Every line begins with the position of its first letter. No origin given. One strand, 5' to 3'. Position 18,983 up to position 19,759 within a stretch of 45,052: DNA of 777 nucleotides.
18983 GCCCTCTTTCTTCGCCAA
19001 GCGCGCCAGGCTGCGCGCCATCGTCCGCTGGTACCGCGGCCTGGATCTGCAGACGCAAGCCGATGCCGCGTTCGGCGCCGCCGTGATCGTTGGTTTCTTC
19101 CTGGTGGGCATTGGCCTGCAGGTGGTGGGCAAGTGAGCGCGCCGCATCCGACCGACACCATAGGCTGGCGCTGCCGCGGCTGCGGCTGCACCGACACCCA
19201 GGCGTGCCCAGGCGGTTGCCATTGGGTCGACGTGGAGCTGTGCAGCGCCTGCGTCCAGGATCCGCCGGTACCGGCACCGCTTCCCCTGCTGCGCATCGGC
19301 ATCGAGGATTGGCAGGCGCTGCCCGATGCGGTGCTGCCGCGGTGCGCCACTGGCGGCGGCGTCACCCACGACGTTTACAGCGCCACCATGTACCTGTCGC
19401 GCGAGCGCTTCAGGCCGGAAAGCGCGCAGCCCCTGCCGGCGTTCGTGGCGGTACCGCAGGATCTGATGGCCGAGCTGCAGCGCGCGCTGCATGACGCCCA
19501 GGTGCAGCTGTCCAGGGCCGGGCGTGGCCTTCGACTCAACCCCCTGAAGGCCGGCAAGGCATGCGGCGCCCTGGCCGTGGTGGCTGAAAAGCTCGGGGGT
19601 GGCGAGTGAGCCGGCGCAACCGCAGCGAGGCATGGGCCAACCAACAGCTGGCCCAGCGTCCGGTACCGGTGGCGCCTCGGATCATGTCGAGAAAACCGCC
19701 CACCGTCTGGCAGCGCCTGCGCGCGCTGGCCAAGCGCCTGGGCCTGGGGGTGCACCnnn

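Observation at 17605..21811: Self-contained antisense cassette of 12 small unknown genes inside the head-morphogenesis operon: a candidate novel accessory or anti-defence island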

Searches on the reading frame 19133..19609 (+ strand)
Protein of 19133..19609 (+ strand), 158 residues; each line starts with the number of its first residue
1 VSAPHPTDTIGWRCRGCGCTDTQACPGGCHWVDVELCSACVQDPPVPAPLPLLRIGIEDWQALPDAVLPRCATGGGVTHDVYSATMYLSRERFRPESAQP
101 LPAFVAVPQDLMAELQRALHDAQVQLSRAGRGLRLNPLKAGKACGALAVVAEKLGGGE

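Call 8: search_protein_families(library=pfam, max_evalue=0.1, proteins=[window:19133-19609:+])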
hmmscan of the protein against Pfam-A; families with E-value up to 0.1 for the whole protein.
window:19133-19609:+ (158 aa): 0 families

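Call 10: search_protein_families(library=phrogs, max_evalue=0.01, proteins=[window:19133-19609:+])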
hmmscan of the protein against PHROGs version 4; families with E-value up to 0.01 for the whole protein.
window:19133-19609:+ (158 aa): 0 families

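Call 33: find_homologous_proteins(query=window:19133-19609:+, max_evalue=0.001)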
Query window:19133-19609:+ (158 aa): 9 proteins with E <= 0.001 among 104 candidates.
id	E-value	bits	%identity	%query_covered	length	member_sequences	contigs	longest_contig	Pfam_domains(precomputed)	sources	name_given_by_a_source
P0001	9.5e-104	362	100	100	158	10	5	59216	-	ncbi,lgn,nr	ncbi:hypothetical protein HXXDennis_15 [Xanthomonas phage HXX_Dennis]|nr:hypothetical protein CPT_Su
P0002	1.2e-73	264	75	100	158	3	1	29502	-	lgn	-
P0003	7.1e-67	242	70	97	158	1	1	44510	-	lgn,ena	-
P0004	5.7e-62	226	67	95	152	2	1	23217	-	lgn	-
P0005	5.9e-60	220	68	96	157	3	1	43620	-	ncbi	-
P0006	9.7e-57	209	66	99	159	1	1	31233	-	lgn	-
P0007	1.3e-48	183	63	78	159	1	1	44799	-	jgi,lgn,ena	-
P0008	8.6e-21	92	43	85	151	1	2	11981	-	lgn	-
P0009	1.5e-5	43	79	18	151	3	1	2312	PF04266.21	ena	-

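Call 34: find_encoding_contigs(protein=P0008, flank=10000, max_places=3)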
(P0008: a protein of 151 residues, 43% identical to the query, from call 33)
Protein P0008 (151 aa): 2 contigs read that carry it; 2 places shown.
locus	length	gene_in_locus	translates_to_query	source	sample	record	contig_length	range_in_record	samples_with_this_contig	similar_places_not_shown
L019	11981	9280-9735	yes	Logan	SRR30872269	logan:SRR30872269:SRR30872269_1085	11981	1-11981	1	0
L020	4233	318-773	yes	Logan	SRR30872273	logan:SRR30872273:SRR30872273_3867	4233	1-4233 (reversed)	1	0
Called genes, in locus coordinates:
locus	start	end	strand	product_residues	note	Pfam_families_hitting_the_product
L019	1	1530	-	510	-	?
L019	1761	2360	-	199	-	-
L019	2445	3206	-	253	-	PF27730:UCP028589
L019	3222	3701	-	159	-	PF23840:Phage_tail_terminator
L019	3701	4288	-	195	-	PF05069:Phage_tail_S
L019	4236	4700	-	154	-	PF07030:Phage_Mu_Gp36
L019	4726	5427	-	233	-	-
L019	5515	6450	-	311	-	-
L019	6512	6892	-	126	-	-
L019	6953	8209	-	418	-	-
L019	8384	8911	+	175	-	-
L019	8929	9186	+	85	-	-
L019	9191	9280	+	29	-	-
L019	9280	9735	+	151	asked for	-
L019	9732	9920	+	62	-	-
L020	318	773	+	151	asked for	-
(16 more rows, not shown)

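Call 35: find_encoding_contigs(protein=P0009, flank=5000, max_places=3)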
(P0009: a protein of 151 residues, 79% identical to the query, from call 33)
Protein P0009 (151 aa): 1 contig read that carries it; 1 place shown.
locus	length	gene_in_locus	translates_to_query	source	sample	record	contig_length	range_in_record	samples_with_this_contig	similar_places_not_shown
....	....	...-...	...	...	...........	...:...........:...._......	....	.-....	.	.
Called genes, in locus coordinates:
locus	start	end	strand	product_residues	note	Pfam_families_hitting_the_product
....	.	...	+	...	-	?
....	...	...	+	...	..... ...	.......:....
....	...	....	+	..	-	-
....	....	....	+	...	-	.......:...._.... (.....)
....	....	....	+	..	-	-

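Call 37: search_protein_families(library=ncbifam, max_evalue=1, proteins=[window:19133-19609:+])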
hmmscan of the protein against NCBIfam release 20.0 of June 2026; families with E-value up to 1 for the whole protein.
window:19133-19609:+ (158 aa): 0 families

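Call 64: predict_structure(alignment_id=A4)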
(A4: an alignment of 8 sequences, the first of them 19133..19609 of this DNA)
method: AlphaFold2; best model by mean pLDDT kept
length: 158 residues; sequences in the alignment: 8
mean_pLDDT: 59.8   pTM: 0.36
mean pLDDT of the five models: 59.8, 57.4, 56.1, 54.9, 54.3
residues with pLDDT >= 90: 32; 70-90: 18; 50-70: 36; < 50: 72
segments of 3 or more residues with pLDDT < 50: 1-7, 36-93, 98-103
pLDDT, mean of each block of 10 residues (from residue 1): 43 57 56 49 43 42 43 38 37 48 59 89 92 91 93 80
secondary structure, 60 per line:
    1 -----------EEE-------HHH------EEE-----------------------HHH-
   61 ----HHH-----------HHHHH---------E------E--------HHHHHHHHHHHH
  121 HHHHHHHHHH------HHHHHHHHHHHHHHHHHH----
elements in order: E12-14 E31-33 H79-83 H109-130 H137-154

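Call 76: search_solved_structures(query=A4, max_evalue=1)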
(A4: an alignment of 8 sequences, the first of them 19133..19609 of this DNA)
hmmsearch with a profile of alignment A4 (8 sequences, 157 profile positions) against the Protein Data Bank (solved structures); distinct sequences matched with E-value up to 1: 2.
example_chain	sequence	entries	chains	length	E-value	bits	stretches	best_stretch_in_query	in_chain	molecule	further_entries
4f2d_A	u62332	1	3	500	0.056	16.3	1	36-93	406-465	L-arabinose isomerase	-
2ajt_A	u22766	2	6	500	0.056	16.3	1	36-93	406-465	L-arabinose isomerase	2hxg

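Call 81: search_protein_families(library=padloc, max_evalue=0.01, proteins=[window:19133-19609:+])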
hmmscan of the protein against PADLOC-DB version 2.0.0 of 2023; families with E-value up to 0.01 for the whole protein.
window:19133-19609:+ (158 aa): 0 families

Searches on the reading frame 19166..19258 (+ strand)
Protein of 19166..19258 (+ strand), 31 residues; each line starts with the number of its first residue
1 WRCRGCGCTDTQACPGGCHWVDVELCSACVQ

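Call 106: find_related_loci(query=A8, collection=viral_contigs, flank=3000)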
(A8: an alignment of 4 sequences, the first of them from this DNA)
Query A8 (31 aa) in viral_contigs; peptide patterns used: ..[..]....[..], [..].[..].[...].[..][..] (x = any residue, [..] = any of these).
297 stretches matched a pattern; 189 encode a relative of the query (tblastn E <= 1e-3); the best 80 are kept; 80 distinct loci.
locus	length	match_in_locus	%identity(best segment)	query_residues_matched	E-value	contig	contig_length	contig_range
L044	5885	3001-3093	100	1-31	2e-18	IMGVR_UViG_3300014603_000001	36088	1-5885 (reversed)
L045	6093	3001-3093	87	1-31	5e-14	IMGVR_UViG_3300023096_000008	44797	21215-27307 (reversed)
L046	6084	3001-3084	71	2-29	2e-13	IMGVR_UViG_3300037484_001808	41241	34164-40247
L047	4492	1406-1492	76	2-30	3e-13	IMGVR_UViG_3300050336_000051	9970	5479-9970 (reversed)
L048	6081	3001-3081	74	3-29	2e-12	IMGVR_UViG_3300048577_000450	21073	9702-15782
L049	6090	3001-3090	77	2-31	2e-12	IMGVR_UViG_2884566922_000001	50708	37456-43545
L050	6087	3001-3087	76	2-30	3e-13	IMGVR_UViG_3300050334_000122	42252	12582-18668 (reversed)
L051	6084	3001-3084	75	2-29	2e-11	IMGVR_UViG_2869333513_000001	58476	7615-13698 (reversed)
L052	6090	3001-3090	70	2-31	2e-11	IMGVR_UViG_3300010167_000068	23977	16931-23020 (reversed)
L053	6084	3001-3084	75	2-29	4e-11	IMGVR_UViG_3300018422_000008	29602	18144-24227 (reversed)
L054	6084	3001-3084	75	3-30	3e-11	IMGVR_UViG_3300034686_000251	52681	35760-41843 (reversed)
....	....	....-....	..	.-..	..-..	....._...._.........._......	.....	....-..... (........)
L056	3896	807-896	63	2-31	1e-10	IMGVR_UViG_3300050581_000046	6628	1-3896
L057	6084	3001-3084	75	2-29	2e-10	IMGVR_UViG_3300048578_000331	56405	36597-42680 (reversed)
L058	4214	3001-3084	75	2-29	2e-10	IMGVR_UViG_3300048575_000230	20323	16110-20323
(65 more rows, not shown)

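Call 110: search_protein_families(library=pfam, alignment_id=A9, max_evalue=0.001)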
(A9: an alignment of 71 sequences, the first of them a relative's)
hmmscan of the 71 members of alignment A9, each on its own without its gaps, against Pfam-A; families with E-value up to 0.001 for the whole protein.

A. member 1, L046:1138-3135:+ (666 aa): 2 families
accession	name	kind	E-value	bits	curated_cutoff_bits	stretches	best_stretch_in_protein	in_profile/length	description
PF02195.25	ParB_N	-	1.4e-18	67.1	26.3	2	112-163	51-95/95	ParB N-terminal domain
PF17762.8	HTH_ParB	-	7.9e-08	32.8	22.6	1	165-250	1-85/102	ParB HTH domain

B. families by the number of members that match (of 71 scanned): 13 families
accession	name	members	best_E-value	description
PF02195.25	ParB_N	4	2.7e-24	ParB N-terminal domain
PF17762.8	HTH_ParB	4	3.6e-14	ParB HTH domain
PF00486.34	Trans_reg_C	2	9.4e-13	Transcriptional regulatory protein, C terminal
PF07505.17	DUF5131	1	6.6e-72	Protein of unknown function (DUF5131)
PF11300.13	DUF3102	1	1e-45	Protein of unknown function (DUF3102)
PF12957.13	DUF3846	1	7.8e-15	Domain of unknown function (DUF3846)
PF14216.11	DUF4326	1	1.1e-11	Domain of unknown function (DUF4326)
PF01381.28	HTH_3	1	1.4e-07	Helix-turn-helix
PF13560.12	HTH_31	1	5.5e-07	Helix-turn-helix domain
PF05014.21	Nuc_deoxyrib_tr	1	8.9e-05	Nucleoside 2-deoxyribosyltransferase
PF10050.14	DUF2284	1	0.00019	Predicted metal-binding protein (DUF2284)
PF07754.17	HVO_2753_ZBP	1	0.00057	Small zinc finger protein HVO_2753-like, Zn-binding pocket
PF06160.17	EzrA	1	0.00094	Septation ring formation regulator, EzrA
